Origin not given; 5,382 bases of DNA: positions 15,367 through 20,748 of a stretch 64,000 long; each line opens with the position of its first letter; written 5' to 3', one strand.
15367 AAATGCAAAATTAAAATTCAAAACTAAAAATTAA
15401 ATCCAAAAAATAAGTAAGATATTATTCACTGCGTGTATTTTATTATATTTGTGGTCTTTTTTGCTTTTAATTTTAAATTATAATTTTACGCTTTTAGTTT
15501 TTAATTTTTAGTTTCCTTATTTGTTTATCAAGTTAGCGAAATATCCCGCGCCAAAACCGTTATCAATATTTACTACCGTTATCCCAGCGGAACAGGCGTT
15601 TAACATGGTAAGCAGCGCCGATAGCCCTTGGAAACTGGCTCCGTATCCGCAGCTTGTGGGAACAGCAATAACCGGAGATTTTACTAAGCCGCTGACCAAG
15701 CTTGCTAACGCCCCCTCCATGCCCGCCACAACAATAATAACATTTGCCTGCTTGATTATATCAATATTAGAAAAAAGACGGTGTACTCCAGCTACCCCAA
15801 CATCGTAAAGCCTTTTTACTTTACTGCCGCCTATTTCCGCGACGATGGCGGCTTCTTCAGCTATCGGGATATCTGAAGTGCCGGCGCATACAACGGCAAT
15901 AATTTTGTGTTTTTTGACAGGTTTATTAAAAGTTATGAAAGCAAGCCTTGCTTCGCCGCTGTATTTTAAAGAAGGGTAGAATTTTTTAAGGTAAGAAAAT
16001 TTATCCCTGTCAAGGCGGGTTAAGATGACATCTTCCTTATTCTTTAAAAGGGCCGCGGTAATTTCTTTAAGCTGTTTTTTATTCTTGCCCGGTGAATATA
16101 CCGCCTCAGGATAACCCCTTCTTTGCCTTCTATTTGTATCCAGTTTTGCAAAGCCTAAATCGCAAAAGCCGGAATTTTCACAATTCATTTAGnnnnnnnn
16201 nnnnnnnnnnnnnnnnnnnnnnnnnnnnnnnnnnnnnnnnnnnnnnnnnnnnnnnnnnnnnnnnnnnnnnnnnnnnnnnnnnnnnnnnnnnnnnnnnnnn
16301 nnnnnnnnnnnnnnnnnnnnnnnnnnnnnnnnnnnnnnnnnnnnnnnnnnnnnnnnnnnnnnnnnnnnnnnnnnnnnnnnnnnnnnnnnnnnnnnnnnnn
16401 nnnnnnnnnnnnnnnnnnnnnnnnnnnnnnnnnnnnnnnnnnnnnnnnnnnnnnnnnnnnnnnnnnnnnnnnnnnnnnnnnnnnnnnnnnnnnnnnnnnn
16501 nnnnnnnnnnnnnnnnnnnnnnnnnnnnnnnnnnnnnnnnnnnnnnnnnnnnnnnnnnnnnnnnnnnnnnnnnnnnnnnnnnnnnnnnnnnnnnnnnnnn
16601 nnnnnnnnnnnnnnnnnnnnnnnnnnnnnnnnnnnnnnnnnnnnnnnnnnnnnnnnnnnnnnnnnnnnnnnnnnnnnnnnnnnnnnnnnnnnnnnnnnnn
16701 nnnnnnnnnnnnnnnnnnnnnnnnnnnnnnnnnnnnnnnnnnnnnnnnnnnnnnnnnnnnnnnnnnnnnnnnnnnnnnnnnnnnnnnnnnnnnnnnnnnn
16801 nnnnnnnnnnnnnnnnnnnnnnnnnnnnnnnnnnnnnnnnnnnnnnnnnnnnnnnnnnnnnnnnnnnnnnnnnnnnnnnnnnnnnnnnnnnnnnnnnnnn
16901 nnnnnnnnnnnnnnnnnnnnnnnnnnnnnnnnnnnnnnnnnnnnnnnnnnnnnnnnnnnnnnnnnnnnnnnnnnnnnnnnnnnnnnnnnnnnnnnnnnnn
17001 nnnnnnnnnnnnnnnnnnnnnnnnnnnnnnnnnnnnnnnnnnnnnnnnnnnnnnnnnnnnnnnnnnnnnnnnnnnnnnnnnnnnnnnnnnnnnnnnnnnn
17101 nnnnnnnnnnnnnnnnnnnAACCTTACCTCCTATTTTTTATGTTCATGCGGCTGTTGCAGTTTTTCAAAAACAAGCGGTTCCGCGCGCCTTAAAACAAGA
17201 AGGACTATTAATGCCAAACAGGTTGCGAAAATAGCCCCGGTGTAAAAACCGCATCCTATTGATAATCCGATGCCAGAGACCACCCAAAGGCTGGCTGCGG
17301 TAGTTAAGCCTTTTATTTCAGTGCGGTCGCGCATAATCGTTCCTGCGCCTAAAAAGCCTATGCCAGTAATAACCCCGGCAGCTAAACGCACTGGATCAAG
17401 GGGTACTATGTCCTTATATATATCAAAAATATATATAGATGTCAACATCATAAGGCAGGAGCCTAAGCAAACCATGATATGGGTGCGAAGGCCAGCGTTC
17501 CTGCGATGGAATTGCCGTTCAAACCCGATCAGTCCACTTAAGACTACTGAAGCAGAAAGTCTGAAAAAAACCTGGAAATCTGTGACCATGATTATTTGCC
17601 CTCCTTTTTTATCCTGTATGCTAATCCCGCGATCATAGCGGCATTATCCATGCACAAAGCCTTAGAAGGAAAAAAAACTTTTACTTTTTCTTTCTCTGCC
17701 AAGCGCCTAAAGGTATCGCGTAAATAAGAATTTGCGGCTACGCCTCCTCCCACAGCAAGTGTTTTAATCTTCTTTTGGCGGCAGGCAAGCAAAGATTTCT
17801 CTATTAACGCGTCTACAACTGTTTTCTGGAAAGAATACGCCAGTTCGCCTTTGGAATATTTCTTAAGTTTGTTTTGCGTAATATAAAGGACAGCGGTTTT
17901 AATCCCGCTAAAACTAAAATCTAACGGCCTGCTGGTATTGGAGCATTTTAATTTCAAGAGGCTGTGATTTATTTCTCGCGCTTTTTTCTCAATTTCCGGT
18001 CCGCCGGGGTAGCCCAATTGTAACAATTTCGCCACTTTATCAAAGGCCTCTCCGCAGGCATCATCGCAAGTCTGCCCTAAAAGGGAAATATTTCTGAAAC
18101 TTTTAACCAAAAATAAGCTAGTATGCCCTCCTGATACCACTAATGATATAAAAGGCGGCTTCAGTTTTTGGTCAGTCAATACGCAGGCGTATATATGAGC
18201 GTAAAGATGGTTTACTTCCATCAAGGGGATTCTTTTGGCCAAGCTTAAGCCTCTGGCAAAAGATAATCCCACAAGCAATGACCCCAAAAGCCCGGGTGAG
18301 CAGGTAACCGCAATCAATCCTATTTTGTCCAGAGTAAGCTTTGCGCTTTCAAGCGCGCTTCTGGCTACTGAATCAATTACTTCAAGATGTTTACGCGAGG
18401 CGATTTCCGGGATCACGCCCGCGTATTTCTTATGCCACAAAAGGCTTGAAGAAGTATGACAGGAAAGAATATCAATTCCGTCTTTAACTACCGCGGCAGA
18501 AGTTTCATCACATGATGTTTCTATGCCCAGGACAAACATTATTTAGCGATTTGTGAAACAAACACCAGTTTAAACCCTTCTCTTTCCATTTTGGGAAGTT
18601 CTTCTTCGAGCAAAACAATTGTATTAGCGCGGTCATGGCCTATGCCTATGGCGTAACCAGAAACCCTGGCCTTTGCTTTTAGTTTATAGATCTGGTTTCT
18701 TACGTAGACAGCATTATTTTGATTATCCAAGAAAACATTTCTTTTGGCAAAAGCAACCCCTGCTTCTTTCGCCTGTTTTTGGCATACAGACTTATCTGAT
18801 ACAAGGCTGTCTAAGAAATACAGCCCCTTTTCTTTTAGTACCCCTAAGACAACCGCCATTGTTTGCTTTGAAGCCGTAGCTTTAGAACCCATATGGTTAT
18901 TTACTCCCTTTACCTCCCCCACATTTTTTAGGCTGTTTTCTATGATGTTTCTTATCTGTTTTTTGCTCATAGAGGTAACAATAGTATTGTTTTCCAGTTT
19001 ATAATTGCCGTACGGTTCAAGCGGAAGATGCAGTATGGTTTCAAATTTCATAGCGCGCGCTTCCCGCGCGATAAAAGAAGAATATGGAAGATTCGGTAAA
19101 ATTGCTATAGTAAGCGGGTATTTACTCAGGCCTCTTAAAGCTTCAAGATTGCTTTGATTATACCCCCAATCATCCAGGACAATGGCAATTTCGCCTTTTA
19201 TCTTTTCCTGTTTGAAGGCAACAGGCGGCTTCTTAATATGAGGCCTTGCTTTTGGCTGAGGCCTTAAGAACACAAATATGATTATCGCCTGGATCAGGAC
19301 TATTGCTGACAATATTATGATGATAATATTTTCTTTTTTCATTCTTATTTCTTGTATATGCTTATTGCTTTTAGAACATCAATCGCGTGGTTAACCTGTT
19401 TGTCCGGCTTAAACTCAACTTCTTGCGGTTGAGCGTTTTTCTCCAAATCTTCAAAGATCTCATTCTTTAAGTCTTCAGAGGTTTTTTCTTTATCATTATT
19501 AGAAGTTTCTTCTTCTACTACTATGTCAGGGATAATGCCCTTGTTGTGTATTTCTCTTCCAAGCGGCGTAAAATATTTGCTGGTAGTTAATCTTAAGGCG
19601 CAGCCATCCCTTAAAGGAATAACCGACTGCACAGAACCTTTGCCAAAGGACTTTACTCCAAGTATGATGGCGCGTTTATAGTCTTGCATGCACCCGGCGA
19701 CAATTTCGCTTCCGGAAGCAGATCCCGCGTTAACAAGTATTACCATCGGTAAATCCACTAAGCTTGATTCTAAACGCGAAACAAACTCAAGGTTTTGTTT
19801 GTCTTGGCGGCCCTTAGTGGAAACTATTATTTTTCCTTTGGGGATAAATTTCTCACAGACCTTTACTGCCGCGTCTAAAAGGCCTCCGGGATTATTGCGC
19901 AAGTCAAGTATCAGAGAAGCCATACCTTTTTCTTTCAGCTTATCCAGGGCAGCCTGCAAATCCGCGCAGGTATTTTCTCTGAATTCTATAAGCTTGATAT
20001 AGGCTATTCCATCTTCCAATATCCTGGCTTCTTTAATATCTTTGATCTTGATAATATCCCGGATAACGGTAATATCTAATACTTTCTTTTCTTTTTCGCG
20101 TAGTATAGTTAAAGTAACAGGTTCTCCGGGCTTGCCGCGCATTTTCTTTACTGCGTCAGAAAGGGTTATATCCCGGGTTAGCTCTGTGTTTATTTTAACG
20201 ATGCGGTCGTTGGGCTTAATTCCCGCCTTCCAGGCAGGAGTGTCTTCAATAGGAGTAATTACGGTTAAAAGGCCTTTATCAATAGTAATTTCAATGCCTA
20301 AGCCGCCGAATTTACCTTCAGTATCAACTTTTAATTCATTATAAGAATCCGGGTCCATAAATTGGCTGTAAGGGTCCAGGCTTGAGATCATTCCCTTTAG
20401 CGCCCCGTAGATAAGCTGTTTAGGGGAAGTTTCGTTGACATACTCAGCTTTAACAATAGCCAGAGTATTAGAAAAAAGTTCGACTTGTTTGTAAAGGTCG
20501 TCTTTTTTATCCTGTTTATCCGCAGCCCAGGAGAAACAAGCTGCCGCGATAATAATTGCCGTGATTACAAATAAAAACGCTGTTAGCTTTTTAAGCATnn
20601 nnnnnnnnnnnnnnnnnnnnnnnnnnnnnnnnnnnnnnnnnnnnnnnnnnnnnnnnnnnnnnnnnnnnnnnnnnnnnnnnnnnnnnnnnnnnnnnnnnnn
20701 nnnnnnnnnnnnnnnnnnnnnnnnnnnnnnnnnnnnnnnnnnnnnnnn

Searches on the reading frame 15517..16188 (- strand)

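Call 10: search_protein_families(library=pfam, proteins=[window:15517-16188:-], max_evalue=0.001)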
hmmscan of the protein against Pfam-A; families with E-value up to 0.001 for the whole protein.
window:15517-16188:- (223 aa): 1 family
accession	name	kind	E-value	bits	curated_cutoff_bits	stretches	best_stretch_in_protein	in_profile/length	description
PF00731.26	AIRC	-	4.5e-13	49.4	30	1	97-219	2-124/148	AIR carboxylase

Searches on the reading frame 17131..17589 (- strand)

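Call 10: search_protein_families(library=pfam, proteins=[window:17131-17589:-], max_evalue=0.001)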
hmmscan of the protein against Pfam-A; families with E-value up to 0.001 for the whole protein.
window:17131-17589:- (152 aa): 1 family
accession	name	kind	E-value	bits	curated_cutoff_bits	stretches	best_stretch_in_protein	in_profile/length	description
PF02308.21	MgtC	-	1.7e-41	141.8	31.4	1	11-137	1-119/121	MgtC family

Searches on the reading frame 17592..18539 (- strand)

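Call 10: search_protein_families(library=pfam, proteins=[window:17592-18539:-], max_evalue=0.001)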
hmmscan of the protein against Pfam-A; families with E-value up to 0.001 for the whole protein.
window:17592-18539:- (315 aa): 2 families
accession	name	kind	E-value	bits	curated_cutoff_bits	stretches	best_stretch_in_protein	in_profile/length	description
PF00814.31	TsaD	-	1e-84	284.8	24.8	1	24-304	2-263/264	tRNA N6-adenosine threonylcarbamoyltransferase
PF22521.2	HypF_C_2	-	4.4e-11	43.4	27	1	162-299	96-235/241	Carbamoyltransferase, Kae1-like Domain, second subdomain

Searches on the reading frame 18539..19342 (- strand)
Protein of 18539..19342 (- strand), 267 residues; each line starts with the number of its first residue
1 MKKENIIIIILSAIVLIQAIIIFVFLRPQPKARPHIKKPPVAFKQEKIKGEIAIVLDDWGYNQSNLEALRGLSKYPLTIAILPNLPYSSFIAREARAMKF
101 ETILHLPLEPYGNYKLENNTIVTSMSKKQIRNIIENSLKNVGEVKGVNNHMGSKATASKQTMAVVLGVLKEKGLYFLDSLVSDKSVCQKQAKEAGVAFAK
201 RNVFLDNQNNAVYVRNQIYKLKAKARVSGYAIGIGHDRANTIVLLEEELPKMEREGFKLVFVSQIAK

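Call 10: search_protein_families(library=pfam, proteins=[window:18539-19342:-], max_evalue=0.001)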
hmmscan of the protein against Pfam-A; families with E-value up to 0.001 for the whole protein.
window:18539-19342:- (267 aa): 1 family
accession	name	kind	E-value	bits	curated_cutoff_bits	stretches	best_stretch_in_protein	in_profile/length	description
PF04748.18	Polysacc_deac_2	-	1.7e-68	230.3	27.5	1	54-265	1-211/212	Divergent polysaccharide deacetylase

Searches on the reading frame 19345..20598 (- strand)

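Call 10: search_protein_families(library=pfam, proteins=[window:19345-20598:-], max_evalue=0.001)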
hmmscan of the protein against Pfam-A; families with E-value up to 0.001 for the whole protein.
window:19345-20598:- (417 aa): 5 families
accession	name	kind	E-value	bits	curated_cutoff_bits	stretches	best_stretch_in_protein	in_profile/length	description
PF03572.23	Peptidase_S41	-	1e-52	178.5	24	1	198-361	2-165/165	Peptidase family S41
PF17820.7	PDZ_6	-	1.8e-12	47.2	27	1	115-167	4-54/54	PDZ domain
PF13180.12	PDZ_2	-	4.1e-12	46.6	27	1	98-178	1-80/80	PDZ domain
PF22694.1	CtpB_N-like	-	3.3e-10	40.7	27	1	28-84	27-84/85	Activating protease CtpB N-terminal domain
PF00595.29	PDZ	-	1.5e-09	38.5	23.2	1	93-166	6-81/81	PDZ domain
